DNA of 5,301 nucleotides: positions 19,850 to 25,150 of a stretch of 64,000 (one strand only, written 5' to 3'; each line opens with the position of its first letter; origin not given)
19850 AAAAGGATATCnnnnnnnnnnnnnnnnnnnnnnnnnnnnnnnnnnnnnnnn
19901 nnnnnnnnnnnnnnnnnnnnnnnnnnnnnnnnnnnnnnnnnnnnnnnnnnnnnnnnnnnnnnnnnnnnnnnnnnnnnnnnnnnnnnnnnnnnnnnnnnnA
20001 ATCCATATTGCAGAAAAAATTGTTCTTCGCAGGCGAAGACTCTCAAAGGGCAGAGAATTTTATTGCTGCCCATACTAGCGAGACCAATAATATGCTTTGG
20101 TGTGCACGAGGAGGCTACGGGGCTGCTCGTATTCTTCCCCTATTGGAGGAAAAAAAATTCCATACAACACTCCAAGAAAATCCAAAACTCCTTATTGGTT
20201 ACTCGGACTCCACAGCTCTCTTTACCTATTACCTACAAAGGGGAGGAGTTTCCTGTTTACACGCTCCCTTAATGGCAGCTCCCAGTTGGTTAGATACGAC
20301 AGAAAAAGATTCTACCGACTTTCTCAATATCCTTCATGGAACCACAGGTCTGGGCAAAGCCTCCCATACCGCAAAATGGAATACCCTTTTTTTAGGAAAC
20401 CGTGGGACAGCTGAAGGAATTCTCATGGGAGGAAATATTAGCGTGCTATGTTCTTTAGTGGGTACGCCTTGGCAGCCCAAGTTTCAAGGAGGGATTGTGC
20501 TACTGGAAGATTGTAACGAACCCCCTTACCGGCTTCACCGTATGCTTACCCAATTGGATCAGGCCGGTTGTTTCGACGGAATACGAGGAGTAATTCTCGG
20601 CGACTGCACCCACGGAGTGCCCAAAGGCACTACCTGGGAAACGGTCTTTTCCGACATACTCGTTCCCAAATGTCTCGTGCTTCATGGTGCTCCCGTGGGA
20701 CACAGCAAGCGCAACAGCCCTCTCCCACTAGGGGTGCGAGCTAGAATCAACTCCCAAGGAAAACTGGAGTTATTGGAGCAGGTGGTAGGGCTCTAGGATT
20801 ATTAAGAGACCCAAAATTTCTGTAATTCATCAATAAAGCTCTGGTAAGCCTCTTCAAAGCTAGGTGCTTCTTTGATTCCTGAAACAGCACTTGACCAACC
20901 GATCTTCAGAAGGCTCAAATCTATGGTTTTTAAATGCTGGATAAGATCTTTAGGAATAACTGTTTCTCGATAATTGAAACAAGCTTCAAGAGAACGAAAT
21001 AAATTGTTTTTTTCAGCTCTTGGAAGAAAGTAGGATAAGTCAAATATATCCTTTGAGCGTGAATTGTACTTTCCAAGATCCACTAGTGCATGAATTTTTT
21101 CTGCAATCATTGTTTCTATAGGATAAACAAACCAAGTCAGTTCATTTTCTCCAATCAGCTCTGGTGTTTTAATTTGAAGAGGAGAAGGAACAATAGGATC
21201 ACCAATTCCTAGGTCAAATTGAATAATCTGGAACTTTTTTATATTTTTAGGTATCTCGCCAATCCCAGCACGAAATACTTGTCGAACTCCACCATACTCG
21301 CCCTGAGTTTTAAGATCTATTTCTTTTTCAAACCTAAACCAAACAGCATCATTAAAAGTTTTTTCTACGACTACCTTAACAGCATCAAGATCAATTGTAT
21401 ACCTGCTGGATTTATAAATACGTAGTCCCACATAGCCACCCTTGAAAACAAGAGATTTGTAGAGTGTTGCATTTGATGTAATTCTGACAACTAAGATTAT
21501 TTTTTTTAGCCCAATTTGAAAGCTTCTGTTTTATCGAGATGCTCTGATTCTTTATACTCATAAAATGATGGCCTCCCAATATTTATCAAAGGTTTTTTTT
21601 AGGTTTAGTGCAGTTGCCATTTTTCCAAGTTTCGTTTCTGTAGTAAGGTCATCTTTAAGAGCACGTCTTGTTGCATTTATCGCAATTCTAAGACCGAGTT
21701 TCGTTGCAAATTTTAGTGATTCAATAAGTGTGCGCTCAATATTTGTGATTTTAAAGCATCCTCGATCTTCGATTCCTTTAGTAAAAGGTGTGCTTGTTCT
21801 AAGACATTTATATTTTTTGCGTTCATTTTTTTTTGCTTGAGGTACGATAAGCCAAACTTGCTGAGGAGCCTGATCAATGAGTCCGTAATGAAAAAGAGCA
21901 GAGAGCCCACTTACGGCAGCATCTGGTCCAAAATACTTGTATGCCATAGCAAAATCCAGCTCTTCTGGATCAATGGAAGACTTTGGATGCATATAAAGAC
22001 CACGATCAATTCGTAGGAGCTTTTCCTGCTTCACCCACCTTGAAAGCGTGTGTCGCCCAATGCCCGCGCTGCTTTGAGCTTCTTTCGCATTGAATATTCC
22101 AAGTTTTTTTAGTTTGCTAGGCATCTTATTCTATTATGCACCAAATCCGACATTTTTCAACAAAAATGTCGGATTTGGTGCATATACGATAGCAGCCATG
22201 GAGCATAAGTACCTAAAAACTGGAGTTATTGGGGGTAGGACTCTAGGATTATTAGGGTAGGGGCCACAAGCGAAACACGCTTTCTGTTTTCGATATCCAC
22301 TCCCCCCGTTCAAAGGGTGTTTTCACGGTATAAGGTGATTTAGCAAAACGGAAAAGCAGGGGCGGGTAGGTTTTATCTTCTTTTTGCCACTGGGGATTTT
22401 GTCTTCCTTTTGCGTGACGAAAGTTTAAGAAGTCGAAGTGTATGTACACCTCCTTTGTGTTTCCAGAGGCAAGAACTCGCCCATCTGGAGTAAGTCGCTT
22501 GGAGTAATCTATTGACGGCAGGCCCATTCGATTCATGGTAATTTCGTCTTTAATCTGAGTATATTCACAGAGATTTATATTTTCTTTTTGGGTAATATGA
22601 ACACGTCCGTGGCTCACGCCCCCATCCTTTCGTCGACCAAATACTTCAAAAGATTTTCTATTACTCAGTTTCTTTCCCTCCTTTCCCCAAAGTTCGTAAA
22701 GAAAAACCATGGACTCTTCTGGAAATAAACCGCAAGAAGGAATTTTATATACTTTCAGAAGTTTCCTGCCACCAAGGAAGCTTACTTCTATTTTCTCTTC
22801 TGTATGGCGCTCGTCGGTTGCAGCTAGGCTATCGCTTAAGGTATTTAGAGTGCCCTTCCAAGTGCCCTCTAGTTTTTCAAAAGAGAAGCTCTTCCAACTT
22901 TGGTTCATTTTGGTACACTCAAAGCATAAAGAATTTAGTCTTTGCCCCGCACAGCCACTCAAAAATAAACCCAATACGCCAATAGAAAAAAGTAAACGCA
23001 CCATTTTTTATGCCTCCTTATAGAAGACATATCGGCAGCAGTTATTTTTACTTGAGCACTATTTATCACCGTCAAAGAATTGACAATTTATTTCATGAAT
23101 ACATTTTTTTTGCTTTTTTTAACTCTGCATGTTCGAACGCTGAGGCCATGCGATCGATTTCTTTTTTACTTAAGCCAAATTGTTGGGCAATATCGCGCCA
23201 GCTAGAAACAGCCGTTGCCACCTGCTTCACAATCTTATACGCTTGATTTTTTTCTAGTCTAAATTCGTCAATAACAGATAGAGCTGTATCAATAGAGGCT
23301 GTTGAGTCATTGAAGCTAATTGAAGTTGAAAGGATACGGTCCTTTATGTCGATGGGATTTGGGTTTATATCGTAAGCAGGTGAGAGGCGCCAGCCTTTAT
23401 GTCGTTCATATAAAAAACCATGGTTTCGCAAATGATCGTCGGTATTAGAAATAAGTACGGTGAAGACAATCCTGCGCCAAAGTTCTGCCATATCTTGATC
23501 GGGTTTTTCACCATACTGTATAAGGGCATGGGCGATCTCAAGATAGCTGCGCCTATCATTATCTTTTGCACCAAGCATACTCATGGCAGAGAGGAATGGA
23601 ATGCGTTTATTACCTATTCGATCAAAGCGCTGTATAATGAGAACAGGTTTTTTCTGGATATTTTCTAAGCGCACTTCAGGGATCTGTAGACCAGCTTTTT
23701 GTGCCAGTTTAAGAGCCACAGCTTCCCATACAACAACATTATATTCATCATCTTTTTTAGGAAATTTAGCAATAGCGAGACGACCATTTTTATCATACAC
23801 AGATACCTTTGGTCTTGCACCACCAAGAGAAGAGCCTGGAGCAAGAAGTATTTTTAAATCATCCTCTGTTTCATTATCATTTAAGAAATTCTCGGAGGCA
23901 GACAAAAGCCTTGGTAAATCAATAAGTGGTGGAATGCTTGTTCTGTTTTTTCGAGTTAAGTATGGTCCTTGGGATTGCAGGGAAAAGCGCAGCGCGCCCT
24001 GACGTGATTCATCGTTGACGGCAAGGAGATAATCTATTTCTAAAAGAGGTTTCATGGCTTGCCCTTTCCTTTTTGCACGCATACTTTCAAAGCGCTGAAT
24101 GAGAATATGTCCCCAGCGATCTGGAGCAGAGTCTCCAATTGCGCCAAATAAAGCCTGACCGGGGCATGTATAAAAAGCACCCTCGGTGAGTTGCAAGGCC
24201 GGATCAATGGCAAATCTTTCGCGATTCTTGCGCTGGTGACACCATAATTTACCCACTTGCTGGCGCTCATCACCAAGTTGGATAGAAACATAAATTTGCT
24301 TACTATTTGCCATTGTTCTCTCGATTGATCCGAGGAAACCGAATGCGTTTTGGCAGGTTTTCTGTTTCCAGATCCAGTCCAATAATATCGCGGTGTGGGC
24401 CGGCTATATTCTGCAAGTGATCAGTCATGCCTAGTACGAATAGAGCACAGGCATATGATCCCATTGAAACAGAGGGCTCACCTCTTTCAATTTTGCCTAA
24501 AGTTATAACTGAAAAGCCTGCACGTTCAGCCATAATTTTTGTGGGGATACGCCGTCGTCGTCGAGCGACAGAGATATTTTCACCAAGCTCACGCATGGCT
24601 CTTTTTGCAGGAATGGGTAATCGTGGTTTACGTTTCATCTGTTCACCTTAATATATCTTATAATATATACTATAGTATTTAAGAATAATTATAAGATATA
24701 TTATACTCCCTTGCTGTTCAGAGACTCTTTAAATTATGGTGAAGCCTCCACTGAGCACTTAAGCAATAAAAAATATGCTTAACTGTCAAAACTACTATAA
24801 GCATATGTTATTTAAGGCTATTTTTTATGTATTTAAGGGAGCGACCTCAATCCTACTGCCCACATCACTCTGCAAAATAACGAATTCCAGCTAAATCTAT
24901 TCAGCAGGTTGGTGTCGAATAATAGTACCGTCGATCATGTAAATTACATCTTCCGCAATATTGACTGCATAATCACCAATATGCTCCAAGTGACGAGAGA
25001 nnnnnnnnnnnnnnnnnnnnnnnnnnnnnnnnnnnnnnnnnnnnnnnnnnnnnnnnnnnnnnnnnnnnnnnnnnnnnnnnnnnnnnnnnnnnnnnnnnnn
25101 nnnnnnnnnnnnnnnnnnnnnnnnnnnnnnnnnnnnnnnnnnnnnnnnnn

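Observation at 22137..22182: Perfect 21-bp inverted repeat immediately upstream of abiEi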

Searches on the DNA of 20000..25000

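Call 10: search_rna_families(source=window, start=20000, end=25000, threshold=evalue, max_evalue=1)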
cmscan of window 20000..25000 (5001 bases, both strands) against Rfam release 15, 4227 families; matches with E-value up to 1: 6.
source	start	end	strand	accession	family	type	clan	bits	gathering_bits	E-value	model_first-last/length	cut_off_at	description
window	22135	22186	+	RF03815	mir-3051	Gene; miRNA;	-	26.3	100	0.22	1-77/77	no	mir-3051 microRNA precursor family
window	22139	22182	+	RF03217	mir-3167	Gene; miRNA;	-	25.3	86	0.29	1-59/59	no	mir-3167 microRNA precursor family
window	22135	22184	-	RF03556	mir-559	Gene; miRNA;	-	24.5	95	0.22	1-91/91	no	mir-559 microRNA precursor family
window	22135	22184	+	RF03556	mir-559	Gene; miRNA;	-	24.2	95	0.27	1-91/91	no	mir-559 microRNA precursor family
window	22134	22186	+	RF03318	mir-2208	Gene; miRNA;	-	22.4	70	0.33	1-61/61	no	mir-2208 microRNA precursor family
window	21345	21403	-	RF01155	snoR101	Gene; snRNA; snoRNA; CD-box;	-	21.8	40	0.47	1-66/66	no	Small nucleolar RNA snoR101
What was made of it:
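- On Structured RNA element: There is no Rfam family; the only matches are sub-threshold miRNA-precursor models, 22-26 bits against cut-offs of 70-100 (call 10).
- There is no Rfam family (call 10).
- Tried and rejected: An Rfam scan of 20000-25000 at E<=1 gave only sub-threshold miRNA-precursor hits to the hairpin, and no family (call 10).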
